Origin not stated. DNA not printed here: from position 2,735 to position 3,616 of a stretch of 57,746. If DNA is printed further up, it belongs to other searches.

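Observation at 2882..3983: Myxococcus-type MglB-MglA polarity module in an actinobacterial chromosome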

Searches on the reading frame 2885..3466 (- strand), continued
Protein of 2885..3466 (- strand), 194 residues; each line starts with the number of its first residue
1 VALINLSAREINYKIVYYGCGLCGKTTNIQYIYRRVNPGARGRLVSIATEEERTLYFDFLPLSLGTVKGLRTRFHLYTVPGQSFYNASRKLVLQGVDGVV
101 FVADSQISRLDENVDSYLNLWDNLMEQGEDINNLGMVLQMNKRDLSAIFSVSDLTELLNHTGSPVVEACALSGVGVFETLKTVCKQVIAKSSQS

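Call 53: search_protein_families(library=pfam, proteins=[L004:13398-14105:-, L004:14105-15520:-, L004:15421-16266:-, L004:16266-17672:-, L004:17627-19036:-, L004:18987-20123:-, L004:20132-20566:-], max_evalue=0.001)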
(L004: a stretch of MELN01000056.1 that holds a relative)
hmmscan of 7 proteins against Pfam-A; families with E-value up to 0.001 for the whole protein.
L004:13398-14105:- (236 aa): 1 family
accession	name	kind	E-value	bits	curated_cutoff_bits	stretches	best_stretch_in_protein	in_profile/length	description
PF02660.20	G3P_acyltransf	-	4.3e-50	170.4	24.1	1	15-189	1-164/164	Glycerol-3-phosphate acyltransferase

L004:14105-15520:- (472 aa): 14 families
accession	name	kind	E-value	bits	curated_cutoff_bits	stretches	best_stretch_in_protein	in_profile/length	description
PF01926.29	MMR_HSR1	-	4.2e-55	185.1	21.9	2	40-156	1-113/113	50S ribosome-binding GTPase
PF02421.24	FeoB_N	-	1.1e-26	93.7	27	2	40-167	2-125/156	Ferrous iron transport protein B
PF14714.11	KH_dom-like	-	6.7e-23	81.2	27.3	1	385-464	1-80/81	KH-domain-like of EngA bacterial GTPase enzymes, C-terminal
PF00009.33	GTP_EFTU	-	4.5e-19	69.2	26.5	2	41-200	6-187/188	Elongation factor Tu GTP binding domain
PF00350.29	Dynamin_N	-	2.1e-10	41.3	27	1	214-247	1-34/168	Dynamin family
PF03193.22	RsgA_GTPase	-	1.6e-08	35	30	0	204-243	99-138/174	RsgA GTPase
PF04548.22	AIG1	-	3.9e-08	33.3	27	1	40-113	2-78/212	AIG1 family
PF00025.27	Arf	-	1e-06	28.8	22.3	1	37-164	13-132/174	ADP-ribosylation factor family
PF00071.28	Ras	-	6.4e-06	26.3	21.6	0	214-271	2-60/162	Ras family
PF00005.33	ABC_tran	-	7.9e-06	27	25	0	213-237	13-37/137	ABC transporter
PF08477.19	Roc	-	3e-05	24.7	27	0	213-237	1-25/119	Ras of Complex, Roc, domain of DAPkinase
PF09439.16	SRPRB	-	6.4e-05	22.8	25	0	38-97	3-57/178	Signal recognition particle receptor beta subunit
PF03308.22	MeaB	-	0.00016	21.2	23.1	0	37-59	32-54/273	Methylmalonyl Co-A mutase-associated GTPase MeaB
PF13479.12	AAA_24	-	0.0007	19.9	27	0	211-244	2-32/195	AAA domain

L004:15421-16266:- (282 aa): 1 family
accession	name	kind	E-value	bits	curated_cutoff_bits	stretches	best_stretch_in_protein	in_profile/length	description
PF02401.23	LYTB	-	7.2e-90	301.3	24.5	1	7-277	2-266/267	LytB protein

L004:16266-17672:- (469 aa): 8 families
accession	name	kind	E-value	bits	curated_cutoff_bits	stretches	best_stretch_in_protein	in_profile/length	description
PF02224.24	Cytidylate_kin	-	1.8e-71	240.7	26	1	18-229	1-207/211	Cytidylate kinase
PF01553.26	Acyltransferase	-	1.7e-24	86.6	23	1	286-409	2-131/132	Acyltransferase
PF13189.12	Cytidylate_kin2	-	4.1e-10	40.6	28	1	17-168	1-127/176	Cytidylate kinase-like family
PF13238.12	AAA_18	-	8e-08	33.2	29.4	1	18-171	1-110/128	AAA domain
PF13207.12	AAA_17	-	0.00021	22.1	27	0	22-51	2-31/136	AAA domain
PF13191.12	AAA_16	-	0.00031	21.7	32.6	1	7-79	16-96/167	AAA ATPase domain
PF25199.1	nSTAND_NTPase5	-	0.00042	20.6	34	0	10-40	36-66/145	Novel STAND NTPase 5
PF01202.28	SKI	-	0.00078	20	22.1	0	25-47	2-24/159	Shikimate kinase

L004:17627-19036:- (470 aa): 1 family
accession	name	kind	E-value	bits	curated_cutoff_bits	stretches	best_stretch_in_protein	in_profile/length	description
PF00275.25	EPSP_synthase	-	7.3e-102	341.6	22.8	1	30-447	5-415/417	EPSP synthase (3-phosphoshikimate 1-carboxyvinyltransferase)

L004:18987-20123:- (379 aa): 6 families
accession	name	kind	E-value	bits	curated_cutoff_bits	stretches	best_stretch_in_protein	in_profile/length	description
PF02153.23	PDH_N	-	9.3e-28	97.1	26.5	1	31-176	6-151/154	Prephenate dehydrogenase, nucleotide-binding domain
PF20463.3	PDH_C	-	1.1e-20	74.2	22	1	181-277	1-97/102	Prephenate dehydrogenase, dimerization domain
PF01842.31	ACT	-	6.6e-08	32.6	27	1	304-364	3-63/66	ACT domain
PF03807.23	F420_oxidored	-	9.4e-08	33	21.6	1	13-100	1-87/94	NADP oxidoreductase coenzyme F420-dependent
PF03446.21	NAD_binding_2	-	1.7e-06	28.5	21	1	14-81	2-65/161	NAD binding domain of 6-phosphogluconate dehydrogenase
PF02423.21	OCD_Mu_crystall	-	0.0001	21.8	24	1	9-90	127-213/314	Ornithine cyclodeaminase/mu-crystallin family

L004:20132-20566:- (145 aa): 2 families
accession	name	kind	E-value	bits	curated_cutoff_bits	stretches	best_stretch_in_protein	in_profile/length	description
PF00793.26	DAHP_synth_1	-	2.2e-43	148.5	25.5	1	2-131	124-259/270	DAHP synthetase I family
PF03102.20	NeuB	-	0.00057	19.9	22.1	1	3-142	108-238/241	NeuB family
